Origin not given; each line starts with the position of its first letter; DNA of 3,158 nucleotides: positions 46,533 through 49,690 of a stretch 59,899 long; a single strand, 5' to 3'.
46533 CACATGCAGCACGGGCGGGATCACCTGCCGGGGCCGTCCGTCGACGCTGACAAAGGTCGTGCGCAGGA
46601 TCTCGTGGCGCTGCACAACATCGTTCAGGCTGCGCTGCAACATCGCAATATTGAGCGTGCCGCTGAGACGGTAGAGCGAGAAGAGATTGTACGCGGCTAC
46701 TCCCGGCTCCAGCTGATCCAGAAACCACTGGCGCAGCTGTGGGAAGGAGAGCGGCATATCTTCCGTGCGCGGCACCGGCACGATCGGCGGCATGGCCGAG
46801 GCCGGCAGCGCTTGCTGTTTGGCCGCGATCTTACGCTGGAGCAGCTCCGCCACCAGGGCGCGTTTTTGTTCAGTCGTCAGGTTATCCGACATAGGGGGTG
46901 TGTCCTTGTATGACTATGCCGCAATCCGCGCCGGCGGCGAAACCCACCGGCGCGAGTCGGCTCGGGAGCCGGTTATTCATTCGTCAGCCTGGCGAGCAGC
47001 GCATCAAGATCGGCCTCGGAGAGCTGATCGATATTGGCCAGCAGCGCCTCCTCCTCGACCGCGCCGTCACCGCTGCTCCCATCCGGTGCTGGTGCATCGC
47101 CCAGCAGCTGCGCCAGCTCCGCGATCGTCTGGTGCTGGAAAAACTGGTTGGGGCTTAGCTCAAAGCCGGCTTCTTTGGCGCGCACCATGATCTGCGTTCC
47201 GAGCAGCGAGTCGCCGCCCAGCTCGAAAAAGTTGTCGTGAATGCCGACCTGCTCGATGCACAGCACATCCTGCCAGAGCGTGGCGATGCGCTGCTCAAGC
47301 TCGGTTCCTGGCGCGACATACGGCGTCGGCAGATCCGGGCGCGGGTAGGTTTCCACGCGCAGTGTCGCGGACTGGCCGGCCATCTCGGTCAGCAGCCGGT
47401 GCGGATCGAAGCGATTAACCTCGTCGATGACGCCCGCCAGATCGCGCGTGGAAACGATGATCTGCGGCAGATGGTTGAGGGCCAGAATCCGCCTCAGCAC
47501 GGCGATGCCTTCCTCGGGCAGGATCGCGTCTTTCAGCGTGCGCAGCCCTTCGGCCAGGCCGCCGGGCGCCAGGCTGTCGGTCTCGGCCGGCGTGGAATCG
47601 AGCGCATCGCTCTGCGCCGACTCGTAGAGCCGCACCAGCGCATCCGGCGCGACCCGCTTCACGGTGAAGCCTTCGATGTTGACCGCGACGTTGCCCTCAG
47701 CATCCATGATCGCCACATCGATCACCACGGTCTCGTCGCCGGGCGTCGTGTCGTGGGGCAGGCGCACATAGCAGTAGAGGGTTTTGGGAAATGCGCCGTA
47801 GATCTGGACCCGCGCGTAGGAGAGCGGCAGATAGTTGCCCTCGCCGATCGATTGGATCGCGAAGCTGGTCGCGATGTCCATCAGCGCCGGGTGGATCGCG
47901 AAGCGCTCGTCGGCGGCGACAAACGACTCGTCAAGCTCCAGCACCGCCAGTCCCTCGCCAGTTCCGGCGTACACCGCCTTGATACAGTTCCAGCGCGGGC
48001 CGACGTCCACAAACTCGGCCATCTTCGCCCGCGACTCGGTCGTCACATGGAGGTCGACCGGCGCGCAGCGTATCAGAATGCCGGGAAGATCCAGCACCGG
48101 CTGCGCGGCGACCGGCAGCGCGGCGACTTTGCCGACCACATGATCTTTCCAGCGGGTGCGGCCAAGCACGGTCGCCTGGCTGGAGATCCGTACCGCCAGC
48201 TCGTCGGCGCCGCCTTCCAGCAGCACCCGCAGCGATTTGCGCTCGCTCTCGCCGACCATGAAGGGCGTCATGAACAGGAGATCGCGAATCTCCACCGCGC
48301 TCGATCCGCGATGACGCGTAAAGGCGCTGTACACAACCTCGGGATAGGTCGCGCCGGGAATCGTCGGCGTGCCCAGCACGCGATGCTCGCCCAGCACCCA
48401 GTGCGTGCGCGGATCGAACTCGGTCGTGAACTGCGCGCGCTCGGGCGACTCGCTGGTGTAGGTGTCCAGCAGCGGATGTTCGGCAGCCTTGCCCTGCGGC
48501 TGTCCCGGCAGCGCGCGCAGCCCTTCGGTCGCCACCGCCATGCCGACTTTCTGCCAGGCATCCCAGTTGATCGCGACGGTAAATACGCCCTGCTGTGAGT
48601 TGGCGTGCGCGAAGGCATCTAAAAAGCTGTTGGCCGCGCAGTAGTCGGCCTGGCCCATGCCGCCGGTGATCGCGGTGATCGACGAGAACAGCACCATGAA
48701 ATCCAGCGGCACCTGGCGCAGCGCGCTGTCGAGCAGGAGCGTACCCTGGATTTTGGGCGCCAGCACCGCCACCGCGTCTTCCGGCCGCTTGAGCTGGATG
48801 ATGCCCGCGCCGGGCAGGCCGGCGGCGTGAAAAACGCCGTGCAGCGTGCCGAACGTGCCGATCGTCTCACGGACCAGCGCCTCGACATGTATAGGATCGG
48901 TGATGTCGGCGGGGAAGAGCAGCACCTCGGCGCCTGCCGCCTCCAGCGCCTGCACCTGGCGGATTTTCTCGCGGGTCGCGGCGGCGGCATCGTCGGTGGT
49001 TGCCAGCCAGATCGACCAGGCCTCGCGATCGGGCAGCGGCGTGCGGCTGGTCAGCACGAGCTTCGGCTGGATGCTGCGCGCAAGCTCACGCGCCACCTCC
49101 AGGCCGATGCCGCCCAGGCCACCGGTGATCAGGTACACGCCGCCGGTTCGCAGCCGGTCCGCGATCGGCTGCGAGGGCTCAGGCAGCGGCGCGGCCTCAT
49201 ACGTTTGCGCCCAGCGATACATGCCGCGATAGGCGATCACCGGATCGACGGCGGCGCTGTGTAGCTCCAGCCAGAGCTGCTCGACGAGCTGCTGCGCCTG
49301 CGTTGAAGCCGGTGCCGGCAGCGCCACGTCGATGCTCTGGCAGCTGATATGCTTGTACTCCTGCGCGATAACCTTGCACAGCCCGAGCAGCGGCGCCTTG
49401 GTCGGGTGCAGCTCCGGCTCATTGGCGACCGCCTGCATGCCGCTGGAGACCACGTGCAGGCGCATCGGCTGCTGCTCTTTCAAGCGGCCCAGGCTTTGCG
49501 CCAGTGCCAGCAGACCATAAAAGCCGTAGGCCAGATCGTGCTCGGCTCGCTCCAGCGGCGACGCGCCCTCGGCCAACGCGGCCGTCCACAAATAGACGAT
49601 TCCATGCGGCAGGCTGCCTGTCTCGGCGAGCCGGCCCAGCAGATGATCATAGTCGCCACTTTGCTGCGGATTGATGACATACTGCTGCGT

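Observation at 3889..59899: Convergent two-operon NRPS/PKS assembly line whose combination of features I do not recognise from any characterised pathway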

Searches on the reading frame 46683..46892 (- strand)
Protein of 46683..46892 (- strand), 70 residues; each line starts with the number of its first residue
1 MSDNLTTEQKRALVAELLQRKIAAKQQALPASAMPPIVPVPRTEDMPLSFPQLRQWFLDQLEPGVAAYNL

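Call 75: search_solved_structures(query=window:46683-46892:-, max_evalue=10, show_alignments=2)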
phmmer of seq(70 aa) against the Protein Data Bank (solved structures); distinct sequences matched with E-value up to 10: 4.
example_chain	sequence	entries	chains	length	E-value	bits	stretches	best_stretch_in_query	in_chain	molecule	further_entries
5u89_A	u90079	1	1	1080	0.0085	19.6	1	33-69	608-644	Amino acid adenylation domain protein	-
4m0j_A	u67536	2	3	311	0.077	16.6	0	13-49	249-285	D-amino acid aminotransferase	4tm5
8xjz_C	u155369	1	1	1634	0.39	14.4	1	38-69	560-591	Peptide synthetase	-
4mt0_A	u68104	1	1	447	1.2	12.8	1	23-67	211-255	MtrE protein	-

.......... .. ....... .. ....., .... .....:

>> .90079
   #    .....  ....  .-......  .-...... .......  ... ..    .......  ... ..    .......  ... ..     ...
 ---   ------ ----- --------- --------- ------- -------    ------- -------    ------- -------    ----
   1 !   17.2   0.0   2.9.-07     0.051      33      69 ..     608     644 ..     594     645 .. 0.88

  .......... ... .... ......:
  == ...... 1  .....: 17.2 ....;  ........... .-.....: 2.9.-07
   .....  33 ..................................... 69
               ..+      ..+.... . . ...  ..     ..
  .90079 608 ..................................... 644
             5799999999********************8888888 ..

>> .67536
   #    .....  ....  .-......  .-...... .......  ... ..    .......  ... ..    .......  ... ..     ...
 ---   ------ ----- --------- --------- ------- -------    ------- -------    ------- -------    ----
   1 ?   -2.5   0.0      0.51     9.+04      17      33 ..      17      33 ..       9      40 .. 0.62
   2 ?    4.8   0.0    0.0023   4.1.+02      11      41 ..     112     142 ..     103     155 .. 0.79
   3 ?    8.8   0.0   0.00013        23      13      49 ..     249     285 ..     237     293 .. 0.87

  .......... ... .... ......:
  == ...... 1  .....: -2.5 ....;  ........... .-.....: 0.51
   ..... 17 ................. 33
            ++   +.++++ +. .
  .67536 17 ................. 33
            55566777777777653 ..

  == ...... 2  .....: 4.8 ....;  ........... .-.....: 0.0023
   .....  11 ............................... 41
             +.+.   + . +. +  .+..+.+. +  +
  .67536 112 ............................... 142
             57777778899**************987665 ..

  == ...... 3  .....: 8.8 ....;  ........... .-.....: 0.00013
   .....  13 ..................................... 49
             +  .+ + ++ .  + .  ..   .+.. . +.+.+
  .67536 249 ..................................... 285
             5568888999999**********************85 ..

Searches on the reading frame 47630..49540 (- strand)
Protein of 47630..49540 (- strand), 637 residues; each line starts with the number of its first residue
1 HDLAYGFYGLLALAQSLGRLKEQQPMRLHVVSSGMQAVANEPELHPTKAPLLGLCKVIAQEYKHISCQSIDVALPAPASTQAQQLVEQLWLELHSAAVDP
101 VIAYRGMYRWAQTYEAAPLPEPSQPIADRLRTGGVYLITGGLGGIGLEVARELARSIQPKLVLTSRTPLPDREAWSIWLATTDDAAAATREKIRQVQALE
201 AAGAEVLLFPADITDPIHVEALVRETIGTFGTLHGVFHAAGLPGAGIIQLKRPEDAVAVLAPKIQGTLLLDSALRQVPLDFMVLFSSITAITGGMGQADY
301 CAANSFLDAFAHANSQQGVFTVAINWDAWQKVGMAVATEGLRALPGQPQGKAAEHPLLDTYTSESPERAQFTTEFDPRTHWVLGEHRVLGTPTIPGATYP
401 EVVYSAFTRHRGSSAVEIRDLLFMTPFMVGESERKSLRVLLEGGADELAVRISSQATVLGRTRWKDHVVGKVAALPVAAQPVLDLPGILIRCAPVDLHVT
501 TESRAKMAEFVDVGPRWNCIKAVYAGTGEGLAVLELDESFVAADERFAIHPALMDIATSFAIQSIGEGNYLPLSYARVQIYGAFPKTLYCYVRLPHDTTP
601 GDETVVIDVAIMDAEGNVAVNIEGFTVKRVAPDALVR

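Call 43: search_solved_structures(query=window:47630-49540:-, max_evalue=0.00001)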
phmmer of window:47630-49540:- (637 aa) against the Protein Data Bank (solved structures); distinct sequences matched with E-value up to 0.00001: 71 (the best 60 are shown).
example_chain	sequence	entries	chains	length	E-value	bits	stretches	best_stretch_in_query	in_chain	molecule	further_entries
5ktk_A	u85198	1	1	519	1e-37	133.2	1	15-338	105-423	Polyketide synthase PksJ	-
5d2e_A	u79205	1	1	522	5.3e-37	130.8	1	50-344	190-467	MlnE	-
4j1q_A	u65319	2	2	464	3.4e-35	124.9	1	49-340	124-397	Polyketide synthase PksJ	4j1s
9d2y_A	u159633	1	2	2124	1.2e-30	109.8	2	128-340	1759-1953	Multifunctional mycocerosic acid synthase membrane-associated MAS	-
9d2z_A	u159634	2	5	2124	1.4e-30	109.6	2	128-340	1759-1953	Mycocerosic acid synthase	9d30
5bp4_A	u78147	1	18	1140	2.3e-27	99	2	130-345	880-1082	Mycocerosic acid synthase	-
4imp_A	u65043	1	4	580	1.6e-21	79.7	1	5-343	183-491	Polyketide synthase extender modules 3-4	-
6ulw_A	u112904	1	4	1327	1.1e-20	77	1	30-336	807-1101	Amino acid adenylation domain-containing protein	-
8qk4_A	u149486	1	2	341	8e-19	70.8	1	340-628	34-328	Polyketide synthase PksJ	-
8g7w_A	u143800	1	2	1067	8.9e-19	70.6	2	134-332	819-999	Type I PKS module 4, module 5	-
7s6b_C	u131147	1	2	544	9.9e-19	70.5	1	25-346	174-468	Polyketide synthase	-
5c37_A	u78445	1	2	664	1.8e-17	66.3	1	135-340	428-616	Fatty acid synthase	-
6nna_A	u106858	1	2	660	1.8e-17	66.3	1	136-340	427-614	Fatty acid synthase,Fatty acid synthase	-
4piv_A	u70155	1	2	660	1.8e-17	66.3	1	136-340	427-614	Fatty acid synthase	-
4hxy_A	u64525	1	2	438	2e-17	66.2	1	104-336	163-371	Plm1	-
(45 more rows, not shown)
